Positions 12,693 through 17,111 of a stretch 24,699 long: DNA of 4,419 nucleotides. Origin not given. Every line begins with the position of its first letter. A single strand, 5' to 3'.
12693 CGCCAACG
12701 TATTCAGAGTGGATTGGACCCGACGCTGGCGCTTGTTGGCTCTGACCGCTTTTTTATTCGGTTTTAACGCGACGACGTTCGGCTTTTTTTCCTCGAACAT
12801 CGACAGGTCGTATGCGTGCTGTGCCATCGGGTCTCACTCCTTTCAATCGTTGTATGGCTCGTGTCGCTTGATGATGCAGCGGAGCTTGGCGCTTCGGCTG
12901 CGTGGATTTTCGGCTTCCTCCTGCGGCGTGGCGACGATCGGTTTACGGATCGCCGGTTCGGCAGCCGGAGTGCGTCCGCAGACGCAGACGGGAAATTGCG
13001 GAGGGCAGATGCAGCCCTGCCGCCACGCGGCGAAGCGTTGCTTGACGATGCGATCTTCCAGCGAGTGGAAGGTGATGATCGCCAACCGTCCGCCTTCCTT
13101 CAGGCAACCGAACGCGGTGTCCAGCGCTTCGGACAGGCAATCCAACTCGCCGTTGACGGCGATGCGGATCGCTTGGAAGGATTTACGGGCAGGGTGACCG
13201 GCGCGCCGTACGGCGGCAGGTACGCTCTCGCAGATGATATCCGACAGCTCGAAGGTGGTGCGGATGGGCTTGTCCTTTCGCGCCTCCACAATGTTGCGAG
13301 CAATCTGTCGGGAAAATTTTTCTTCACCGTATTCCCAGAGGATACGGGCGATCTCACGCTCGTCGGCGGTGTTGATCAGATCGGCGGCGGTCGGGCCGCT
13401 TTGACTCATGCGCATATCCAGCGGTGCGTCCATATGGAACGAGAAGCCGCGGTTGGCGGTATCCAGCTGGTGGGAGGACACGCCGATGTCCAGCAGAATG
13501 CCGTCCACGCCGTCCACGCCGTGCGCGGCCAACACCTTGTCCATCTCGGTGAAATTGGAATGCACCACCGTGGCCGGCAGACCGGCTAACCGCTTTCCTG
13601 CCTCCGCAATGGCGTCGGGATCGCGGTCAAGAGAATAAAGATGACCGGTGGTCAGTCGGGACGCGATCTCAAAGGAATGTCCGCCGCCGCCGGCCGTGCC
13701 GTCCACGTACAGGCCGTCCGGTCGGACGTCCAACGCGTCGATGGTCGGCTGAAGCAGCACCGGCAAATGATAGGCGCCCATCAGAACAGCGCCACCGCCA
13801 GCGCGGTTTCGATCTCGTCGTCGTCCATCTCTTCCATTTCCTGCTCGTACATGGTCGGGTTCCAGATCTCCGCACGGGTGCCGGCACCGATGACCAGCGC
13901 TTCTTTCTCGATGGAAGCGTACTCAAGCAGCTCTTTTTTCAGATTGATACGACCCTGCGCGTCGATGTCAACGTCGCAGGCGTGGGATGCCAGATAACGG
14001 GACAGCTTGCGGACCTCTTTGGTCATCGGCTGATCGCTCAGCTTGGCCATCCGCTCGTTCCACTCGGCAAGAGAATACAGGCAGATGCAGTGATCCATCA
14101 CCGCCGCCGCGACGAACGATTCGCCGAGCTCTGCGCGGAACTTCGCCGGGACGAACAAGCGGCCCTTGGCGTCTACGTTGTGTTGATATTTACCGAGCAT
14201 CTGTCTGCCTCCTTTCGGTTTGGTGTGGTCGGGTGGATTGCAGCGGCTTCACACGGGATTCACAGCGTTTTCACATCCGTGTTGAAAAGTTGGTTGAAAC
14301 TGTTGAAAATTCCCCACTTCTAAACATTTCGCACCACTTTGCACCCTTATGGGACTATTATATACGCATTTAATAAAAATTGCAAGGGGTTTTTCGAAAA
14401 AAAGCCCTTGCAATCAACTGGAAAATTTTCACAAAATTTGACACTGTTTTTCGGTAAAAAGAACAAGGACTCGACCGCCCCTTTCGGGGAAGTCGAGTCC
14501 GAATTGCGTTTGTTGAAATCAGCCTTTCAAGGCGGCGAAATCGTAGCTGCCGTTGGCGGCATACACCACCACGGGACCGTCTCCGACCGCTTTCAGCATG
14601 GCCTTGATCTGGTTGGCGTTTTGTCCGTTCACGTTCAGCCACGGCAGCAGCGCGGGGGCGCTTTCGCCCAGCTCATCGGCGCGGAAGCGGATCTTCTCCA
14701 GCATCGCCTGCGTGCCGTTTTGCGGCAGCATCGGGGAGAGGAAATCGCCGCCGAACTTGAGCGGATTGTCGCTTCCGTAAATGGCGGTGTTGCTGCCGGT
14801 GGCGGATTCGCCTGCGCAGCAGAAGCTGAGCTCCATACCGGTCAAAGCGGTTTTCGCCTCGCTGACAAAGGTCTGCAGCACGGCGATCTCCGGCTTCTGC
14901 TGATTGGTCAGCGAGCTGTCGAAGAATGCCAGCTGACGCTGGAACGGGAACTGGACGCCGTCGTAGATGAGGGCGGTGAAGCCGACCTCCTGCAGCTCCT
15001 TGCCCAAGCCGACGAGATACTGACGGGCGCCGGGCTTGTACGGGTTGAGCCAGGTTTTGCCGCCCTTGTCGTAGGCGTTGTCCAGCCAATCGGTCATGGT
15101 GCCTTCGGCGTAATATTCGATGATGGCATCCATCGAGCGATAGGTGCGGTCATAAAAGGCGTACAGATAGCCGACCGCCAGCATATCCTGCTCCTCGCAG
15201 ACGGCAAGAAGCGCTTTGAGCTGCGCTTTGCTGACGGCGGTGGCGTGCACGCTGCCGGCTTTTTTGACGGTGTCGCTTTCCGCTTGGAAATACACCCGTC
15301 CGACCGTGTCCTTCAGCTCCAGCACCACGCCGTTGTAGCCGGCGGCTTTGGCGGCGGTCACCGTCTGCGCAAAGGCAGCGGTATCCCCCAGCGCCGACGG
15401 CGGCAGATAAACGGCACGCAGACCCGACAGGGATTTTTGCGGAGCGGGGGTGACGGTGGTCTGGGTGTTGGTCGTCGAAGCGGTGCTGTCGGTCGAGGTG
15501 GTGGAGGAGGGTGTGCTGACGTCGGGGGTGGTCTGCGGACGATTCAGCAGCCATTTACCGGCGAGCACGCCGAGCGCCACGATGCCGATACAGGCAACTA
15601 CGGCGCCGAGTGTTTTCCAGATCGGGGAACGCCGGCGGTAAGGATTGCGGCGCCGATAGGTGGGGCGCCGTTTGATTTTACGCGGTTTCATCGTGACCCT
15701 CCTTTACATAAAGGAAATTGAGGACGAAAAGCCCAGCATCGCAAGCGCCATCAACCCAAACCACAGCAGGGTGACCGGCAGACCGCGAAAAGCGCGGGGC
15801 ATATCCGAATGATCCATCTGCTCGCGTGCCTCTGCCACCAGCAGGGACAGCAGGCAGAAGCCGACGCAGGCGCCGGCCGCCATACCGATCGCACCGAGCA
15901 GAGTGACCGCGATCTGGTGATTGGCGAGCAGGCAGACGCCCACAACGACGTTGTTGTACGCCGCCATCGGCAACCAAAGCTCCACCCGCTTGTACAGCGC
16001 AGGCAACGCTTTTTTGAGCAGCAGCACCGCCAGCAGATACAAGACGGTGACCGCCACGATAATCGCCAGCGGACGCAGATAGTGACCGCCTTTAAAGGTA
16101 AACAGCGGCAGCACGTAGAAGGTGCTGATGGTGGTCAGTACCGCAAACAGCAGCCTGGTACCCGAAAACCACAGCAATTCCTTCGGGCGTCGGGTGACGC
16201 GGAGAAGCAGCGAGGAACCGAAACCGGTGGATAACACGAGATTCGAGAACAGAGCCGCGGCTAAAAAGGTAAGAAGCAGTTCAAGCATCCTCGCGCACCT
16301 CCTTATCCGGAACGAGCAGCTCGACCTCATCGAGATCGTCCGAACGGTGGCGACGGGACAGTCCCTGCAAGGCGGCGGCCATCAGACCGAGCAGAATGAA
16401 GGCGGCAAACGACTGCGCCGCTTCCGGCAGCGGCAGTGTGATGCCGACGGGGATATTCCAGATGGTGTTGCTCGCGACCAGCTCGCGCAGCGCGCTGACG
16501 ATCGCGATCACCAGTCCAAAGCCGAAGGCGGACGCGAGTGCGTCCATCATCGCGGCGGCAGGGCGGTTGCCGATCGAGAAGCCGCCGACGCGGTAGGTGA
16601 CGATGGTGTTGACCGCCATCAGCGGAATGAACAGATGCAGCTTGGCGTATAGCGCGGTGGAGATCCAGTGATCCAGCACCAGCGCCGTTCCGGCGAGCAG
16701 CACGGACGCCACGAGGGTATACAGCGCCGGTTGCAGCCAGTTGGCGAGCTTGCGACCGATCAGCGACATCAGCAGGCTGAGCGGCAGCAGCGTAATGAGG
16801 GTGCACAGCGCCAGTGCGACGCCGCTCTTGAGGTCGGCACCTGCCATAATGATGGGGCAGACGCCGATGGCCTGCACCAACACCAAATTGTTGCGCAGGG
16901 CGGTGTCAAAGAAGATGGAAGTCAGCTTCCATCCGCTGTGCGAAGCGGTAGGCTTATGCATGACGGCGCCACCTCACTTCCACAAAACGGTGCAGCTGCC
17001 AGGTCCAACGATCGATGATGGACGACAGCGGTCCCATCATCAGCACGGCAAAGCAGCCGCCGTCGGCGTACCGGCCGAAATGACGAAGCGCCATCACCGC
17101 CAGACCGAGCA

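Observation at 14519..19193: Cofactor-stripped Rnf-like CDEA operon coupled to a membrane-anchored glycoside hydrolase-like gene: candidate repurposed membrane complex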

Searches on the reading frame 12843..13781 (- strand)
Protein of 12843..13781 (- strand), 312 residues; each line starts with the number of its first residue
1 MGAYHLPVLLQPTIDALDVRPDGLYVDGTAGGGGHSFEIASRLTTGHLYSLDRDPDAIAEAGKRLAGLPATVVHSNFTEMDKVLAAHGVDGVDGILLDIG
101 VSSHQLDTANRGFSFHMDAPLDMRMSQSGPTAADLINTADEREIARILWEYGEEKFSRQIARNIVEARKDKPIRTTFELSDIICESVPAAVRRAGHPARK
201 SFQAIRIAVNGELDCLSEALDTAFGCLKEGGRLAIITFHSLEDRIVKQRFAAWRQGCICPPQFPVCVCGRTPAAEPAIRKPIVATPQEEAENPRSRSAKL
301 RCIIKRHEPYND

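Call 3: search_protein_families(library=pfam, proteins=[window:12843-13781:-], max_evalue=0.01)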
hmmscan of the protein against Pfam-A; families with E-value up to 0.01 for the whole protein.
window:12843-13781:- (312 aa): 3 families
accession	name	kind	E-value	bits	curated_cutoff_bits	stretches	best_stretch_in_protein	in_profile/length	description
PF01795.25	Methyltransf_5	-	3.2e-109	365.6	27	1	4-305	3-308/309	MraW methylase family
PF13847.12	Methyltransf_31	-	0.00011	22.3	27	1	26-83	8-69/145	Methyltransferase domain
PF13649.12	Methyltransf_25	-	0.0048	18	27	0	30-81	6-59/97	Methyltransferase domain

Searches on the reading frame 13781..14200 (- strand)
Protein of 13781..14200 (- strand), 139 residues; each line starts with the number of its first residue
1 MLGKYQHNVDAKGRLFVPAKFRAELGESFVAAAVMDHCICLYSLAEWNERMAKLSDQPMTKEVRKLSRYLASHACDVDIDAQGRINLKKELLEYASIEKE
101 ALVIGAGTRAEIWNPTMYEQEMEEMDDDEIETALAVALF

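Call 3: search_protein_families(library=pfam, proteins=[window:13781-14200:-], max_evalue=0.01)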
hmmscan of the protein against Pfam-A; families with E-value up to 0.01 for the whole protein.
window:13781-14200:- (139 aa): 1 family
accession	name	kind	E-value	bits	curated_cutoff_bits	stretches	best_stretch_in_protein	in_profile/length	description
PF02381.23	MraZ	-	1.7e-28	98.8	23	2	2-62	3-64/72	MraZ protein, putative antitoxin-like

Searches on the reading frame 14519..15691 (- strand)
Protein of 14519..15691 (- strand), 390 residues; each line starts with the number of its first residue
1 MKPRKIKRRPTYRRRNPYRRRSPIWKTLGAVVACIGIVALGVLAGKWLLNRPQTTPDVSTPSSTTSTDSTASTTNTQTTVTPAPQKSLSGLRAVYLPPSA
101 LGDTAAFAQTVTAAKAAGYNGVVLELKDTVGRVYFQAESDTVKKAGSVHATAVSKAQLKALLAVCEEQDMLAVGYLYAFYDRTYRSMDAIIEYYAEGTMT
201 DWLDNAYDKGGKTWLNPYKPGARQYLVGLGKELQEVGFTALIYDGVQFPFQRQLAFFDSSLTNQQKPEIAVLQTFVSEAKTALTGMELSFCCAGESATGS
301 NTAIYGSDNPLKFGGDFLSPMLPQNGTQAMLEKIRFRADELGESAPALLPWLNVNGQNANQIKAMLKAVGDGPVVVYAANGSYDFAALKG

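Call 3: search_protein_families(library=pfam, proteins=[window:14519-15691:-], max_evalue=0.01)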
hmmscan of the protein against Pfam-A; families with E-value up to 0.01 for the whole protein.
window:14519-15691:- (390 aa): 1 family
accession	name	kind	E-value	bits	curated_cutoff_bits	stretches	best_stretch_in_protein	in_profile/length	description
PF13200.12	DUF4015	-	2.7e-20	73.2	27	1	93-288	1-190/313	Putative glycosyl hydrolase domain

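Call 48: search_solved_structures(query=window:14519-15691:-, show_alignments=1, max_evalue=1)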
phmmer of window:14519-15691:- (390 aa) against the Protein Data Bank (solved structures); distinct sequences matched with E-value up to 1: 1.
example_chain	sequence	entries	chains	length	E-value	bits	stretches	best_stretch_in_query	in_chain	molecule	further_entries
4s1a_A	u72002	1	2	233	1.2e-09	41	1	93-294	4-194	Uncharacterized protein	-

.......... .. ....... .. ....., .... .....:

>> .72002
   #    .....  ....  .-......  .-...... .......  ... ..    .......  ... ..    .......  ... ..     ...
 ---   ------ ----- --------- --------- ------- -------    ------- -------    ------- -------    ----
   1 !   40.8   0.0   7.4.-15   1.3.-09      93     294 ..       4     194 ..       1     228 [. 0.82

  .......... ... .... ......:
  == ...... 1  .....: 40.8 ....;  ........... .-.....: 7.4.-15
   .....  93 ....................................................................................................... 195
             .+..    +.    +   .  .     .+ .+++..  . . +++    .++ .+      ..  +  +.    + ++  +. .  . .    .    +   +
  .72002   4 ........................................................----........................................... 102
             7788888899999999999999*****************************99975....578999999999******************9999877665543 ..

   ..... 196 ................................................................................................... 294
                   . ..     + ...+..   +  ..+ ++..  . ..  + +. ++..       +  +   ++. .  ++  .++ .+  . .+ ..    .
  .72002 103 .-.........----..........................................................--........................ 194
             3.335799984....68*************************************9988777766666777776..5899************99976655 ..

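Call 76: search_protein_families(library=ncbifam, proteins=[window:14519-15691:-], max_evalue=0.001)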
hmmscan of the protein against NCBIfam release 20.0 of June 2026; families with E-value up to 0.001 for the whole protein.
window:14519-15691:- (390 aa): 0 families

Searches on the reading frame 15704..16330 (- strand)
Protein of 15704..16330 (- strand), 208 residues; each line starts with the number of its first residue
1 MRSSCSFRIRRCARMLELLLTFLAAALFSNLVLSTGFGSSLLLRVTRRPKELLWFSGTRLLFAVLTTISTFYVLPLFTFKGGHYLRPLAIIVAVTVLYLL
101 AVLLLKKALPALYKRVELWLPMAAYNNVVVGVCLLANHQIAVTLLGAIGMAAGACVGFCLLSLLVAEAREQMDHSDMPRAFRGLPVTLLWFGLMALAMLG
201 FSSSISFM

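Call 3: search_protein_families(library=pfam, proteins=[window:15704-16330:-], max_evalue=0.01)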
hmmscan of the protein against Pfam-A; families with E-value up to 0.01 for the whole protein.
window:15704-16330:- (208 aa): 1 family
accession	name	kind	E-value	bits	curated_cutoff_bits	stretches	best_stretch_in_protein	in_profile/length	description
PF02508.19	Rnf-Nqr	-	1e-18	68.4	23.8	1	20-202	3-171/174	Rnf-Nqr subunit, membrane protein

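Call 57: search_solved_structures(query=window:15704-16288:-, show_alignments=3, max_evalue=0.01)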
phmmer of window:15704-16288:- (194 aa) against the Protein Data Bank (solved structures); distinct sequences matched with E-value up to 0.01: 4.
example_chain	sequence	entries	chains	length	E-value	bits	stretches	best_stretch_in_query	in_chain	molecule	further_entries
7zc6_A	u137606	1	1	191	1.8e-20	76.8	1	5-189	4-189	RnfA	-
9eri_A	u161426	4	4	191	1.2e-19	74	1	4-189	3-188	Na(+)-translocating ferredoxin:NAD(+) oxidoreductase complex subunit A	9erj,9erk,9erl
8ahx_A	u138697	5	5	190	1.6e-13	54.1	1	5-189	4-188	Ion-translocating oxidoreductase complex subunit A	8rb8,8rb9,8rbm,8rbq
7xk3_E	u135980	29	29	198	9e-10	41.9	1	9-189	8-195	Na(+)-translocating NADH-quinone reductase subunit E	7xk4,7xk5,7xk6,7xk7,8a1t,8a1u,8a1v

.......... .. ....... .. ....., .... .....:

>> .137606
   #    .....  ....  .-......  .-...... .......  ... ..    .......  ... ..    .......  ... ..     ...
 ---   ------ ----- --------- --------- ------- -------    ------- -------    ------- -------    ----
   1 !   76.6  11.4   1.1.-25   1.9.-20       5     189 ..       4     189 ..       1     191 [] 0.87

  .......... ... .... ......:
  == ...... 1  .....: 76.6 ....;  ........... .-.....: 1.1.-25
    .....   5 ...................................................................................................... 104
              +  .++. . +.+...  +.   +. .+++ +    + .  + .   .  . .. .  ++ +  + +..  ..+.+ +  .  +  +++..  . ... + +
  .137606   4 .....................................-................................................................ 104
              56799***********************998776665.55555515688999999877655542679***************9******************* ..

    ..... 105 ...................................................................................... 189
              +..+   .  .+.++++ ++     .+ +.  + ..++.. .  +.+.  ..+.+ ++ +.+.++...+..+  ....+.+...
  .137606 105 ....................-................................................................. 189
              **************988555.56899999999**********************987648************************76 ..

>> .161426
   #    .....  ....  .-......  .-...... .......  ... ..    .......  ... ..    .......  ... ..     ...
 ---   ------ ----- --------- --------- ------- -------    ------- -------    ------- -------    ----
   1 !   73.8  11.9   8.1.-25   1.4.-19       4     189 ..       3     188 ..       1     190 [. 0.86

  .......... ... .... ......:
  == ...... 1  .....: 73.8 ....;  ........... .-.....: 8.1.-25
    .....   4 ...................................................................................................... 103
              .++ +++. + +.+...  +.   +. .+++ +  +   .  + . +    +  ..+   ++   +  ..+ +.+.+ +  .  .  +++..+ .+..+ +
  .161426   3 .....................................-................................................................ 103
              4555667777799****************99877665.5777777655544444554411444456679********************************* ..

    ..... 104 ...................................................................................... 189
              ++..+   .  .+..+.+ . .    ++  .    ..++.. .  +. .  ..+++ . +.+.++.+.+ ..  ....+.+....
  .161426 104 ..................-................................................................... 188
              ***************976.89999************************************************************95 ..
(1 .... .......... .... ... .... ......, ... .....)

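Call 76: search_protein_families(library=ncbifam, proteins=[window:15704-16288:-], max_evalue=0.001)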
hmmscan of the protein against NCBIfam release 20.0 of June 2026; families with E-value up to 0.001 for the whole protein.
window:15704-16288:- (194 aa): 6 families
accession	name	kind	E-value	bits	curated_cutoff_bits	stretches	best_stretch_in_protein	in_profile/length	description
TIGR01943.1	rnfA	subfamily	8.6e-25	88.3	229.3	1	3-189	2-188/190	RnfABCDGE type electron transport complex subunit A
NF003481.0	PRK05151.1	equivalog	2.7e-21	76.6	240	1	1-191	1-191/193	electron transport complex subunit RsxA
NF041835.1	rnfA_Methano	equivalog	8.5e-16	58.9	300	1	5-189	7-191/195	Rnf electron transport complex subunit RnfA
TIGR01940.1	nqrE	equivalog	1.5e-13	51.6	247.55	1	71-188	81-197/200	NADH:ubiquinone reductase (Na(+)-transporting) subunit E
NF002200.0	PRK01061.1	equivalog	5.4e-11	42.6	351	1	74-188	94-207/250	Na(+)-translocating NADH-quinone reductase subunit E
NF009108.0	PRK12456.1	equivalog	8.9e-08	32.5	398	1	57-189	62-196/199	Na(+)-translocating NADH-quinone reductase subunit E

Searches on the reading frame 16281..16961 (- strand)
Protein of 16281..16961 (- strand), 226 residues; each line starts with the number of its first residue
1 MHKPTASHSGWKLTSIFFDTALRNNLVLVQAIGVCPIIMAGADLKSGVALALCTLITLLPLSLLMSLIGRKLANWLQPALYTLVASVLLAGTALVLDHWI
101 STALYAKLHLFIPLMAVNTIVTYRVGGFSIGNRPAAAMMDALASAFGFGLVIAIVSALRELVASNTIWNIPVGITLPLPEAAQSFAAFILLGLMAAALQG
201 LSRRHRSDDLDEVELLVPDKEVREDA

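Call 3: search_protein_families(library=pfam, proteins=[window:16281-16961:-], max_evalue=0.01)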
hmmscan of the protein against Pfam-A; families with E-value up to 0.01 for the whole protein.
window:16281-16961:- (226 aa): 1 family
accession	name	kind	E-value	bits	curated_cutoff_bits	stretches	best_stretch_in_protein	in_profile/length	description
PF02508.19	Rnf-Nqr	-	2.1e-28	100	23.8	1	14-201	2-170/174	Rnf-Nqr subunit, membrane protein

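Call 56: search_solved_structures(query=window:16281-16961:-, show_alignments=3, max_evalue=0.01)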
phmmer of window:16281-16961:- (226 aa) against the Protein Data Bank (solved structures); distinct sequences matched with E-value up to 0.01: 7.
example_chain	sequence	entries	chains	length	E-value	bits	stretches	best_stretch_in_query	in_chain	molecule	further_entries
7zc6_E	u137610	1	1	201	3.1e-12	49.8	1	18-198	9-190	RnfE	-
9eri_E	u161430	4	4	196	4.3e-12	49.3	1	22-196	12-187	Na(+)-translocating ferredoxin:NAD(+) oxidoreductase complex subunit E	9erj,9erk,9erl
8ahx_E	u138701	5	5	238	1.4e-11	47.7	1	16-169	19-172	Ion-translocating oxidoreductase complex subunit E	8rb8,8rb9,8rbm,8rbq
7xk3_D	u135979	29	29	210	6.5e-11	45.5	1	19-172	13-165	Na(+)-translocating NADH-quinone reductase subunit D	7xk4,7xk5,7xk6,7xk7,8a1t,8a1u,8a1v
7zc6_A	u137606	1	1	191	2e-05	27.6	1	14-191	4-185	RnfA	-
8ahx_A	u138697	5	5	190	6.1e-05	26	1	18-200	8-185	Ion-translocating oxidoreductase complex subunit A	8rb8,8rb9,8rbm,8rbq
9eri_A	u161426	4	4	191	0.00026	24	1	16-188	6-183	Na(+)-translocating ferredoxin:NAD(+) oxidoreductase complex subunit A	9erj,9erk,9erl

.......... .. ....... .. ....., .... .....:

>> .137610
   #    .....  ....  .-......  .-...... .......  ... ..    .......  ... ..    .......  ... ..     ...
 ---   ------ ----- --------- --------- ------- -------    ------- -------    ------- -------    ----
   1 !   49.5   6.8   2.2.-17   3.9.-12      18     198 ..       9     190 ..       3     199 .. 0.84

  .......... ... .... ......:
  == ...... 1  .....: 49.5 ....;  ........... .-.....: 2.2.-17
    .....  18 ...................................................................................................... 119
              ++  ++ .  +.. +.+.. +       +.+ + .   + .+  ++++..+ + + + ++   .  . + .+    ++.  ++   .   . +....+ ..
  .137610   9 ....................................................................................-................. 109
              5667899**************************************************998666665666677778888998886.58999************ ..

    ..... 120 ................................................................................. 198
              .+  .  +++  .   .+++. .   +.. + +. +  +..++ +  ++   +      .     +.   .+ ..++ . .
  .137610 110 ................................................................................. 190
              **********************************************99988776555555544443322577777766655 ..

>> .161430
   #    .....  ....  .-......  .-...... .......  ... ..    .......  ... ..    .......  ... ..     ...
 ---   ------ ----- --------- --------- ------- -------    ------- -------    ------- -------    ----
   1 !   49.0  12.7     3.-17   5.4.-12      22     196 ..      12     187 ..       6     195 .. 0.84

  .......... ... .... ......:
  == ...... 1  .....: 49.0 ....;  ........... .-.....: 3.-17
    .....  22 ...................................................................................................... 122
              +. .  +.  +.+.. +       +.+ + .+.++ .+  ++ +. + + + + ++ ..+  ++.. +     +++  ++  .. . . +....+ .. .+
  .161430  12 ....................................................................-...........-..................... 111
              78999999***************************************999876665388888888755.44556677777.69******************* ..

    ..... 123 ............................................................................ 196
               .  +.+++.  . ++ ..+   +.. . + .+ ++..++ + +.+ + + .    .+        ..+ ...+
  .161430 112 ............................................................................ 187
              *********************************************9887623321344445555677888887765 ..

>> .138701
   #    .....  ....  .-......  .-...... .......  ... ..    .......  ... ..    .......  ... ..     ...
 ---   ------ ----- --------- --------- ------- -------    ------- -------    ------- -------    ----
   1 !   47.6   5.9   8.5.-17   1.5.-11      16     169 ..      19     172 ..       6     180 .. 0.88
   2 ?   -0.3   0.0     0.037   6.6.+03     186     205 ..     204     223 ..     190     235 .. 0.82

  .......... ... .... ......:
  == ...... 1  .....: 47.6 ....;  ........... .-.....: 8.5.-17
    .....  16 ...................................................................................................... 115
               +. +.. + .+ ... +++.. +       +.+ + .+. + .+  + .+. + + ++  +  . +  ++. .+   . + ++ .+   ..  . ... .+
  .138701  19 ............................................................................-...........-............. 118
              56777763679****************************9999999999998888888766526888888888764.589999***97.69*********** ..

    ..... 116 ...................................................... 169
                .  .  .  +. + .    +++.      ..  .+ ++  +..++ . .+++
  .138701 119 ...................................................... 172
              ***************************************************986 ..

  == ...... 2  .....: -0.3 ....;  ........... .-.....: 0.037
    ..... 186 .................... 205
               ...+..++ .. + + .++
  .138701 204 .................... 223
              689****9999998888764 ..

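Call 76: search_protein_families(library=ncbifam, proteins=[window:16281-16961:-], max_evalue=0.001)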
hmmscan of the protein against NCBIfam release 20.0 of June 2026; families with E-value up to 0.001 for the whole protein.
window:16281-16961:- (226 aa): 9 families
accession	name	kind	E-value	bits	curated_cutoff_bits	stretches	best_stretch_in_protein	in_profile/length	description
NF009070.0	PRK12405.1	subfamily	6.9e-21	74.5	184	1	14-169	5-159/231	electron transport complex subunit RsxE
TIGR01948.1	rnfE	subfamily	6.5e-19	68.3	213.4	1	17-198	4-190/196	RnfABCDGE type electron transport complex subunit E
NF006777.0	PRK09292.1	equivalog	9.2e-17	61.5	235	1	13-172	7-165/209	NADH:ubiquinone reductase (Na(+)-transporting) subunit D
TIGR01939.1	nqrD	equivalog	7.5e-16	58.6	244.85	1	14-174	7-165/207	NADH:ubiquinone reductase (Na(+)-transporting) subunit D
NF041839.1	rnfE_Methano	equivalog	2.6e-14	53.5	350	1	17-170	6-158/203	Rnf electron transport complex subunit RnfE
NF003481.0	PRK05151.1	equivalog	2e-12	47.7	240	1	16-170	7-166/193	electron transport complex subunit RsxA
TIGR01943.1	rnfA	subfamily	3.8e-12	47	229.3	1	15-182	5-177/190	RnfABCDGE type electron transport complex subunit A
NF041835.1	rnfA_Methano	equivalog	7.2e-08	33.1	300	1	13-174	6-169/195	Rnf electron transport complex subunit RnfA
NF002200.0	PRK01061.1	equivalog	0.00016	21.4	351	0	13-201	11-206/250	Na(+)-translocating NADH-quinone reductase subunit E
